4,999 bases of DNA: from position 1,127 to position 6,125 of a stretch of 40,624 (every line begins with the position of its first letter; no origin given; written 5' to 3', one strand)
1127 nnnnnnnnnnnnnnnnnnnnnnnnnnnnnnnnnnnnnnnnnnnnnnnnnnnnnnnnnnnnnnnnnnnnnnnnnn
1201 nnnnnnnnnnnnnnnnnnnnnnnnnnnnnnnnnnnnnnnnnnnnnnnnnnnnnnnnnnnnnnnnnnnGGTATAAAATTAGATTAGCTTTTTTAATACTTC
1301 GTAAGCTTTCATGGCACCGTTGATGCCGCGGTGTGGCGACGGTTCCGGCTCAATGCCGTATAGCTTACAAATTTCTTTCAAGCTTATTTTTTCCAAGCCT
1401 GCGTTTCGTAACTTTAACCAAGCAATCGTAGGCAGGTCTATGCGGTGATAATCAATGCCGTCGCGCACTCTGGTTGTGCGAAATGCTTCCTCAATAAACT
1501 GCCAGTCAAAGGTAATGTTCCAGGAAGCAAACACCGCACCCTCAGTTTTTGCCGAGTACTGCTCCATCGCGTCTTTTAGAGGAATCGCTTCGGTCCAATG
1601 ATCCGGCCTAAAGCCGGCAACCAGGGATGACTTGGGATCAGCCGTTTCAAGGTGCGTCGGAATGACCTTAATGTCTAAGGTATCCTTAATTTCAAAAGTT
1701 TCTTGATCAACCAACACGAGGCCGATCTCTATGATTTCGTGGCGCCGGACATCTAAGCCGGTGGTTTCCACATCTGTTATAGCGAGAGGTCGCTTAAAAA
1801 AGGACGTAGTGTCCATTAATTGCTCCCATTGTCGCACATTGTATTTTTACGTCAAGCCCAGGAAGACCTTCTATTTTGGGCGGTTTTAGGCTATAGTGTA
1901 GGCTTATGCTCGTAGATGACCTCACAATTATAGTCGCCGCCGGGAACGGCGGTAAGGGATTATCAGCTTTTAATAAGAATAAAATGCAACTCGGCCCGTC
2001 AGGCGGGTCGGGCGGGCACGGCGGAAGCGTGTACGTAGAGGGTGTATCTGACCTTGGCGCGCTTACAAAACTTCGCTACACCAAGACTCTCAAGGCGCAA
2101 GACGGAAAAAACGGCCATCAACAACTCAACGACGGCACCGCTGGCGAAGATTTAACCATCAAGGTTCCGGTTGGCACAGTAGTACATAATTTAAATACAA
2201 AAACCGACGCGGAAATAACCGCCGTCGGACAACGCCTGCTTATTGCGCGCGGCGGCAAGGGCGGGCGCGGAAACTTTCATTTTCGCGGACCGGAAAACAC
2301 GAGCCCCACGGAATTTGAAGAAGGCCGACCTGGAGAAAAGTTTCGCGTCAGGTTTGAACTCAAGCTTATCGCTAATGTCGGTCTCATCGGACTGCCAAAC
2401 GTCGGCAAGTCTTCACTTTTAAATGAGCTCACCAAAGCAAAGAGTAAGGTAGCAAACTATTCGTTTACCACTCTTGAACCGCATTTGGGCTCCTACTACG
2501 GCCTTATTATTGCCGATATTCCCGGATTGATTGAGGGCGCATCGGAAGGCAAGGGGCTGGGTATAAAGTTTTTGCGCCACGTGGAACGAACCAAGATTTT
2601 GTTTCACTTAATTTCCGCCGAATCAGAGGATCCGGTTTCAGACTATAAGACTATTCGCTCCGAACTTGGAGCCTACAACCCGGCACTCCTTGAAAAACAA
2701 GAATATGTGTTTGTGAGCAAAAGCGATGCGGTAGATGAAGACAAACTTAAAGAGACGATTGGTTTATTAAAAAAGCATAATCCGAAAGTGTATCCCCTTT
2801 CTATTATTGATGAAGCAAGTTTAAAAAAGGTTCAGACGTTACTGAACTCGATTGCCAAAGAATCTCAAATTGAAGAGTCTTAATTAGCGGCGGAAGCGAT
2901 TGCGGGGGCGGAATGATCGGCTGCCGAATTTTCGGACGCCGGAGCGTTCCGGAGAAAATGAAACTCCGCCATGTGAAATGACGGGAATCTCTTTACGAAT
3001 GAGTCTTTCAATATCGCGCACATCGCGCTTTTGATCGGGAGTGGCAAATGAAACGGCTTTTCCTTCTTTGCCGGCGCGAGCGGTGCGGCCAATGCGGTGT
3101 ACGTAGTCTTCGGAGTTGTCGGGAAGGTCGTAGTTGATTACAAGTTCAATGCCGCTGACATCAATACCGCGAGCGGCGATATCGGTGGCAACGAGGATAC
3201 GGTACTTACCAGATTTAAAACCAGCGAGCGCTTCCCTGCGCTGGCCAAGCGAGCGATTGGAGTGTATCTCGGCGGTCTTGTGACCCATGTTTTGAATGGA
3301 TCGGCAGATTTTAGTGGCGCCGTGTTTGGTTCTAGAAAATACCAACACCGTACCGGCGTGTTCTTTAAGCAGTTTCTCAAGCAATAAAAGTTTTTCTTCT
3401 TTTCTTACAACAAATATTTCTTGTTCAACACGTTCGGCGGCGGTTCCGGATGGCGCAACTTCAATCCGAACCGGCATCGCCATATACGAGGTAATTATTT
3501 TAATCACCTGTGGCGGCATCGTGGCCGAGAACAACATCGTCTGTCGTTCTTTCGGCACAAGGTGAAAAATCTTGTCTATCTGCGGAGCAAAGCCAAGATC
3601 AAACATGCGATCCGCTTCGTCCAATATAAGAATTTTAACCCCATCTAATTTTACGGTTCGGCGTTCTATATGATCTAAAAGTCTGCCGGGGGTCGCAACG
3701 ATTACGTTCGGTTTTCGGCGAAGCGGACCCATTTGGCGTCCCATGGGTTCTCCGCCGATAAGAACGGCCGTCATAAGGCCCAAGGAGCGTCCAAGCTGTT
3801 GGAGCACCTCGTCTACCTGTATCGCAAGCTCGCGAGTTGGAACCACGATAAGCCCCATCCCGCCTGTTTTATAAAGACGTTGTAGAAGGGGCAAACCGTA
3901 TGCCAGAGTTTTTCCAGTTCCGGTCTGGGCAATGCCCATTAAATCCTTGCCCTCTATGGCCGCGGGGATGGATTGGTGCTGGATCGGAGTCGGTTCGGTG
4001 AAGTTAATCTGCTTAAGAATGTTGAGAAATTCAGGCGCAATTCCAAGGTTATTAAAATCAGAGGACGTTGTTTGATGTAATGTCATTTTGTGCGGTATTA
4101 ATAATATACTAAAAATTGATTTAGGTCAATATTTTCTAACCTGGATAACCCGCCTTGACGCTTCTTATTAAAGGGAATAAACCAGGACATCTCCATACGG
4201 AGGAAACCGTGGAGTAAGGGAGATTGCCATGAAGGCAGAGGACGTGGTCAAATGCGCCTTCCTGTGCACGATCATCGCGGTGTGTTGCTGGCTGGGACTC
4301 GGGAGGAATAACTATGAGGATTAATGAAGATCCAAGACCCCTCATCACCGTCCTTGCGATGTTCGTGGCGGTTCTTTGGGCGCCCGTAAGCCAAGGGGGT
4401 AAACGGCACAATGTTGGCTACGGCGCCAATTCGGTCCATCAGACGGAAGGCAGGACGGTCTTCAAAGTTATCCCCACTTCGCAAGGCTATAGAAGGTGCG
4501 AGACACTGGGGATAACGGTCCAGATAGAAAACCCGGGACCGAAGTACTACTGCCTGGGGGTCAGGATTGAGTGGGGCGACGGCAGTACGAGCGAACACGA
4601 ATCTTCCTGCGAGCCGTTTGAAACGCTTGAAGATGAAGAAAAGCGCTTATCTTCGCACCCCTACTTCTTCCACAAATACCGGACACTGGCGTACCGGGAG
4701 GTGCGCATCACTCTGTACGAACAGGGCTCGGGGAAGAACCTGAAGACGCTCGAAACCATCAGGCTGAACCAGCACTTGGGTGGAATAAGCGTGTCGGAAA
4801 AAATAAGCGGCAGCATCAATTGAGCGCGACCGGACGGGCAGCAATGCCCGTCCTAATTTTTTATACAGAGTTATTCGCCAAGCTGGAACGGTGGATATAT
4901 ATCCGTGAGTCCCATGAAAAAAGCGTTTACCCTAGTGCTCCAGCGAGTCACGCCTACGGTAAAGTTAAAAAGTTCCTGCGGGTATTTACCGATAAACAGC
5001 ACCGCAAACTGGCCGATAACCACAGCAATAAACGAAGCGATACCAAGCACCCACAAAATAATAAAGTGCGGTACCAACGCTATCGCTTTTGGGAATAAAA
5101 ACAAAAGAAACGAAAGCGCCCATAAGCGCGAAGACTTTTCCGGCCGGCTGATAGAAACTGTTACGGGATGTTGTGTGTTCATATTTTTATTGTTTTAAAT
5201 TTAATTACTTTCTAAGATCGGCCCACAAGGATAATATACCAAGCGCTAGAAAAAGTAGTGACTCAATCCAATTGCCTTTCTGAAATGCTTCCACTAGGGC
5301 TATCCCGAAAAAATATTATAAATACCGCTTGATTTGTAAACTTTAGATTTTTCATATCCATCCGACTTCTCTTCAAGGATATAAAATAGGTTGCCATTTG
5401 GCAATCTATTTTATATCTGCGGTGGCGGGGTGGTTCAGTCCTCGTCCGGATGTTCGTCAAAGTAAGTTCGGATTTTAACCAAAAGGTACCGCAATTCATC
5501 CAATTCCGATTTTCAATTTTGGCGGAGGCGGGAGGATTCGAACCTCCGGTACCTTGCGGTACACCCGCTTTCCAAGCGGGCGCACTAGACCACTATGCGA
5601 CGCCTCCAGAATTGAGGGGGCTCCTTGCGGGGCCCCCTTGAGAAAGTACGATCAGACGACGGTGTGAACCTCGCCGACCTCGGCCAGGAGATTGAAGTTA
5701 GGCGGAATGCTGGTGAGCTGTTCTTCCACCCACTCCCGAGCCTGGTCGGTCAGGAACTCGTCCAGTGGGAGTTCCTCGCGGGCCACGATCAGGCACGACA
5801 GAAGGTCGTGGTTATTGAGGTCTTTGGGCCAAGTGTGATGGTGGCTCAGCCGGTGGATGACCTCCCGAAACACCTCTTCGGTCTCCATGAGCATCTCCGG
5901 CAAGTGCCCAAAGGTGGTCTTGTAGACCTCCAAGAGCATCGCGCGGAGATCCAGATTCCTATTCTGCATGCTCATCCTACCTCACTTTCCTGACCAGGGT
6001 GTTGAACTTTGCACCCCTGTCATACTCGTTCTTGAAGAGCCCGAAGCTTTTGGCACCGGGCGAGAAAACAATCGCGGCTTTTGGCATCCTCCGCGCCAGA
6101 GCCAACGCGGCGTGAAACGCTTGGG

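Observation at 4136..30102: GC3-rich ORFan cassettes with Shine-Dalgarno sites, inserted singly between core genes that lack SD sites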

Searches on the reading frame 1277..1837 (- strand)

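Call 8: search_protein_families(library=ncbifam, max_evalue=0.001, proteins=[window:1277-1837:-])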
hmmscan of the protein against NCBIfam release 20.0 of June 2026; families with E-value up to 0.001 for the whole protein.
window:1277-1837:- (186 aa): 21 families
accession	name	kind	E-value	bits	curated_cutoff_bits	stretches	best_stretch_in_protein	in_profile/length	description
TIGR01405.1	polC_Gram_pos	equivalog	1.1e-14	53.2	1043.45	1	15-184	188-349/1211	DNA polymerase III subunit alpha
NF001688.0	PRK00448.1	equivalog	1.1e-13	49.8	873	1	19-185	426-584/1445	PolC-type DNA polymerase III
NF006316.0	PRK08517.1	equivalog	9.6e-13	48.1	247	1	15-184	69-228/270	3'-5' exonuclease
TIGR01407.1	dinG_rel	hypoth_equivalog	1.2e-10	40.3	547.7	1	19-177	3-153/889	putative DnaQ family exonuclease/DinG family helicase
NF004316.1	PRK05711.1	equivalog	1.9e-09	37.5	196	1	20-182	5-162/234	DNA polymerase III subunit epsilon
NF004719.0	PRK06063.1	equivalog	7.6e-09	34.9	389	1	11-183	11-174/331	DEDDh family exonuclease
NF005906.0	PRK07883.1-4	equivalog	1.7e-08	33.3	495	1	17-186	7-168/563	DEDD exonuclease domain-containing protein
TIGR00573.1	dnaq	subfamily_domain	3.4e-08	33.2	71.5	1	21-183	12-167/217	exonuclease, DNA polymerase III, epsilon subunit family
NF006601.0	PRK09145.1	equivalog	6e-08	32.4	189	1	21-134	34-144/207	3'-5' exonuclease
NF006602.0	PRK09146.1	subfamily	6.7e-08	32.1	266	1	11-135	42-163/239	3'-5' exonuclease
NF005981.0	PRK08074.1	equivalog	1.3e-07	30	789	1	20-177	7-157/931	ATP-dependent DNA helicase DinG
NF005905.0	PRK07883.1-3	equivalog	2.8e-07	29.5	508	1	18-186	26-188/581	DEDD exonuclease domain-containing protein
TIGR01406.1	dnaQ_proteo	equivalog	1.1e-06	28.4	222.7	1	20-184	4-163/231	DNA polymerase III subunit epsilon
NF006615.0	PRK09182.1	subfamily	1.9e-06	26.9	207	1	12-45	46-79/307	3'-5' exonuclease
NF003765.0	PRK05359.1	equivalog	3.3e-06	26.7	106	1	18-61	8-51/189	oligoribonuclease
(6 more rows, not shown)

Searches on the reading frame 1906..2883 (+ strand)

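Call 8: search_protein_families(library=ncbifam, max_evalue=0.001, proteins=[window:1906-2883:+])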
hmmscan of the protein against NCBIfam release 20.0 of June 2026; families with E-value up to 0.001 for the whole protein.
window:1906-2883:+ (325 aa): 22 families
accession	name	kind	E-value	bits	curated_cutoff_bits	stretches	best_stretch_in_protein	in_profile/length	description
NF008955.0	PRK12297.1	equivalog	7e-107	358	406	1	1-320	2-331/429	GTPase ObgE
TIGR02729.1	Obg_CgtA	equivalog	1.3e-104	349.8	280.25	1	3-314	2-325/329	Obg family GTPase CgtA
NF008956.1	PRK12299.1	equivalog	1.6e-103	346.2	300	1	1-315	1-323/327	GTPase ObgE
NF008954.1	PRK12296.1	equivalog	8.6e-76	255.2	377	1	2-320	4-342/470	GTPase ObgE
NF007171.0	PRK09602.1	subfamily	2.8e-19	69.3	387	2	157-198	4-45/397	YchF-related putative GTPase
TIGR00092.1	TIGR00092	equivalog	1.2e-17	64.1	279.2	2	157-195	4-43/368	redox-regulated ATPase YchF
TIGR03596.1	GTPase_YlqF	equivalog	1.4e-10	41.1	208.2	1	157-219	120-184/276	ribosome biogenesis GTPase YlqF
TIGR00231.1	small_GTP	domain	1.8e-10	40.8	42.5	1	156-312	4-161/164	GTP-binding protein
NF000908.1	PRK00089.1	equivalog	1.7e-09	37.4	237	1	157-320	5-170/291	GTPase Era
TIGR03156.1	GTP_HflX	equivalog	1.3e-07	30.8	216.75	1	154-312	188-346/351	GTPase HflX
NF003661.0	PRK05291.1-3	equivalog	1e-06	28.4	380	1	157-320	218-373/448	tRNA uridine-5-carboxymethylaminomethyl(34) synthesis GTPase MnmE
TIGR00437.1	feoB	equivalog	1.7e-06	27.1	315.65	1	162-207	1-50/594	ferrous iron transport protein B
TIGR03594.1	GTPase_EngA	equivalog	2e-05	23.8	306.7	1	158-180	3-25/432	ribosome biogenesis GTPase Der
NF008280.0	PRK11058.1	equivalog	2.3e-05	23.4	441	1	155-196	197-238/426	ribosome rescue GTPase HflX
NF007105.0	PRK09554.1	equivalog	2.9e-05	22.4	683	1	157-197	5-45/772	Fe(2+) transporter permease subunit FeoB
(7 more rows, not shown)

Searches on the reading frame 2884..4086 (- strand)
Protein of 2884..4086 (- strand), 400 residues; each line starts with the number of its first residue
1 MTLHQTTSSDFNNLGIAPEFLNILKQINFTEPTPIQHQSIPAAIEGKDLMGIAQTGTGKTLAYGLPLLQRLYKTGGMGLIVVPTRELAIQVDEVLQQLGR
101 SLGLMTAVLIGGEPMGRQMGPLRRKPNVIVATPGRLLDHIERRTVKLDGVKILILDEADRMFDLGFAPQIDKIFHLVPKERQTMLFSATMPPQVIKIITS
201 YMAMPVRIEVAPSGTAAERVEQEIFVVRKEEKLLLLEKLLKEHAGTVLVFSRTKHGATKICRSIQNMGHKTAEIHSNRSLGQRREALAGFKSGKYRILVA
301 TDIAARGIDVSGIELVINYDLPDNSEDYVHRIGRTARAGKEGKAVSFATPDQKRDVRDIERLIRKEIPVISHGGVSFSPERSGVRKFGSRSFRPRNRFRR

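Call 8: search_protein_families(library=ncbifam, max_evalue=0.001, proteins=[window:2884-4086:-])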
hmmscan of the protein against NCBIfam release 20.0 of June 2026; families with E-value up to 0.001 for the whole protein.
window:2884-4086:- (400 aa): 37 families (the best 25 are shown)
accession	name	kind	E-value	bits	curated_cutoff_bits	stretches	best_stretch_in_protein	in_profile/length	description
NF053631.1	RNA_helic_CshA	equivalog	1.2e-119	400.1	646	1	11-368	1-361/434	degradosome RNA helicase CshA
NF007882.0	PRK10590.1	equivalog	2.6e-111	372.8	743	1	10-375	2-376/456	ATP-dependent RNA helicase RhlE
NF053711.1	RNA_heli_RhlE1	exception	1.4e-107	360.2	750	1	11-371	3-371/434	RNA helicase RhlE1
NF053710.1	RNA_heli_RhlE2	exception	2.9e-107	359.7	925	1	11-373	3-378/635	RNA helicase RhlE2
NF008744.0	PRK11776.1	equivalog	7.7e-107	357.7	524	1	8-368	3-366/460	ATP-dependent RNA helicase DbpA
NF053636.1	DDHlcsCsdAPsy1082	equivalog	1.8e-95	320.5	890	1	11-375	5-374/512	DEAD/DEAH box helicase CsdA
NF008394.0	PRK11192.1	equivalog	1.4e-91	307.5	507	1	9-367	3-370/441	ATP-dependent RNA helicase SrmB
NF003419.0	PRK04837.1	equivalog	3.7e-88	296.1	588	1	4-371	4-383/424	ATP-dependent RNA helicase RhlB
NF008642.0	PRK11634.1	equivalog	8.4e-88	295.3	989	1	9-372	6-373/628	DEAD/DEAH family ATP-dependent RNA helicase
NF002340.1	PRK01297.1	equivalog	9.4e-87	291.2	564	1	10-367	2-372/372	ATP-dependent RNA helicase RhlB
NF003390.0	PRK04537.1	equivalog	3.2e-84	284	732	1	7-370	7-383/572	ATP-dependent RNA helicase RhlB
TIGR01389.1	recQ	equivalog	4.9e-21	74.8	640.2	1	31-348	13-328/591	DNA helicase RecQ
NF010337.0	PRK13766.1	equivalog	4.2e-20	71.5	610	2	234-349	356-478/781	Hef nuclease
TIGR00614.1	recQ_fam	subfamily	3.2e-17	62.5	219.8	1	29-362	9-341/470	RecQ family ATP-dependent DNA helicase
TIGR04121.1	DEXH_lig_assoc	equivalog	3.4e-16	58.2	850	1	31-343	13-352/804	ligase-associated DNA damage response DEXH box helicase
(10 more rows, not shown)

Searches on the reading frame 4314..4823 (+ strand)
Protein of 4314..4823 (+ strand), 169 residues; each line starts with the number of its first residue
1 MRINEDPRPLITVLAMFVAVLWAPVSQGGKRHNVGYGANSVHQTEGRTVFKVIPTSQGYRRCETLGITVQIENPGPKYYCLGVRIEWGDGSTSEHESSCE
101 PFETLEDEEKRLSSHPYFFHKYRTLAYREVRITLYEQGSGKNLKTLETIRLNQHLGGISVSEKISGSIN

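Call 7: search_protein_families(library=pfam, max_evalue=0.1, proteins=[window:4314-4823:+])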
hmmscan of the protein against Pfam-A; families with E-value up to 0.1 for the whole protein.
window:4314-4823:+ (169 aa): 0 families

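Call 94: find_related_loci(query=window:4314-4823:+, collection=viral_contigs, flank=5000)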
Query window:4314-4823:+ (169 aa) in viral_contigs; peptide patterns used: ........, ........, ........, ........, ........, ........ (x = any residue, [..] = any of these).
14 stretches matched a pattern, but none encodes a relative of the query by tblastn (E <= 1e-3).

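Call 97: list_cluster_members(proteins=[window:4314-4823:+, window:5652-5975:-, window:5652-5969:-, window:11075-11776:-, window:12926-13591:+, window:21007-21276:+, window:24559-24765:-, window:29662-30033:+, window:22726-23379:+])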
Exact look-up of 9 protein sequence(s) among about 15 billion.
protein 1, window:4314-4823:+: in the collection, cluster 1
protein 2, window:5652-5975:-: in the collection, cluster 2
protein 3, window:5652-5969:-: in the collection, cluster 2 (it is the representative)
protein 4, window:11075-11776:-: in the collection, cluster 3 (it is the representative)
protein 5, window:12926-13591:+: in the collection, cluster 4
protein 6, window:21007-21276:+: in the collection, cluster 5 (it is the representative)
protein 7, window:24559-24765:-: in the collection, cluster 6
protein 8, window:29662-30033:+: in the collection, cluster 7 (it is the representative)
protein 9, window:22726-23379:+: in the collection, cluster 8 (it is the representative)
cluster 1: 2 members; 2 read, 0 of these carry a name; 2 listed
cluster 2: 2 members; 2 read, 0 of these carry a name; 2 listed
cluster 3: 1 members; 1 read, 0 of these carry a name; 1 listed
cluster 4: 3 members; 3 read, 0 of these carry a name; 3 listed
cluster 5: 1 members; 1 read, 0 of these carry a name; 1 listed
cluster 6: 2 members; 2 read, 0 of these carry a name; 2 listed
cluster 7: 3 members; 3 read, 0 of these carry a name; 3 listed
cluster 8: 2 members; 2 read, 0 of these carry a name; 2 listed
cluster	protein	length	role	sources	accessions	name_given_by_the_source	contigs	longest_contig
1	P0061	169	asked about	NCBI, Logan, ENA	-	-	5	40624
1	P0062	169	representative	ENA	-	-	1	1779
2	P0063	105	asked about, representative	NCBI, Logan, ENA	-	-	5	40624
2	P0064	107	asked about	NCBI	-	-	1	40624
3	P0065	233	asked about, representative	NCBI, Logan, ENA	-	-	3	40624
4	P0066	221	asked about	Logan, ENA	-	-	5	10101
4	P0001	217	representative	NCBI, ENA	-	-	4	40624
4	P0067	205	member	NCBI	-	-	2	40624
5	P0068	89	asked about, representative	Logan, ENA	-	-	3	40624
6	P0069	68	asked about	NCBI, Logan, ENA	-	-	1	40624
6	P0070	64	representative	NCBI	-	-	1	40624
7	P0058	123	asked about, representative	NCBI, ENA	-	-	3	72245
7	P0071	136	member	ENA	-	-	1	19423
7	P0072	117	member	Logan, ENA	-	-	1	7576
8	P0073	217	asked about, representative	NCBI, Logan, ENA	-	-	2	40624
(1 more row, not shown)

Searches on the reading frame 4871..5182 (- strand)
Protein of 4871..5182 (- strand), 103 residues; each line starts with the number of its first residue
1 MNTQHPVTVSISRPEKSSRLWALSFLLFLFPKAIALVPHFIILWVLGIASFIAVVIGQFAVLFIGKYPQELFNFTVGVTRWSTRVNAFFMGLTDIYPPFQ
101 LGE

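Call 7: search_protein_families(library=pfam, max_evalue=0.1, proteins=[window:4871-5182:-])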
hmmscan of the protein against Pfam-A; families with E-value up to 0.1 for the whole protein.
window:4871-5182:- (103 aa): 1 family
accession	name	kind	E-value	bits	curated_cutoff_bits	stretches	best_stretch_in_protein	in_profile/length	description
PF14333.11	DUF4389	-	1.9e-12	47.3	25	1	30-99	5-74/76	Domain of unknown function (DUF4389)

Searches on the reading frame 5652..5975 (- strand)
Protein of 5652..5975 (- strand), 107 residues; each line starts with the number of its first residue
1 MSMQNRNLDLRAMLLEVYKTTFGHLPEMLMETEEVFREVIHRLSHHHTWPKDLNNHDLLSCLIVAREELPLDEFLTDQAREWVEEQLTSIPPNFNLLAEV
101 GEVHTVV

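Call 7: search_protein_families(library=pfam, max_evalue=0.1, proteins=[window:5652-5975:-])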
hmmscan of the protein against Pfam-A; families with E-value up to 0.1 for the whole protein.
window:5652-5975:- (107 aa): 1 family
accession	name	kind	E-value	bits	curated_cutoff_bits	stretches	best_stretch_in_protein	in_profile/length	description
PF25150.1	TPR_Trm732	-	0.0016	18.4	27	1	25-94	29-98/265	Trm732, TPR repeats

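Call 88: find_encoding_contigs(protein=window:5652-5975:-, flank=6000, max_places=8)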
Protein window:5652-5975:- (107 aa): no gene with exactly this product is on record in the collection.

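Call 96: find_related_loci(query=window:5652-5975:-, collection=viral_contigs, flank=5000)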
Query window:5652-5975:- (107 aa) in viral_contigs; peptide patterns used: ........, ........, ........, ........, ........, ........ (x = any residue, [..] = any of these).
5 stretches matched a pattern, but none encodes a relative of the query by tblastn (E <= 1e-3).
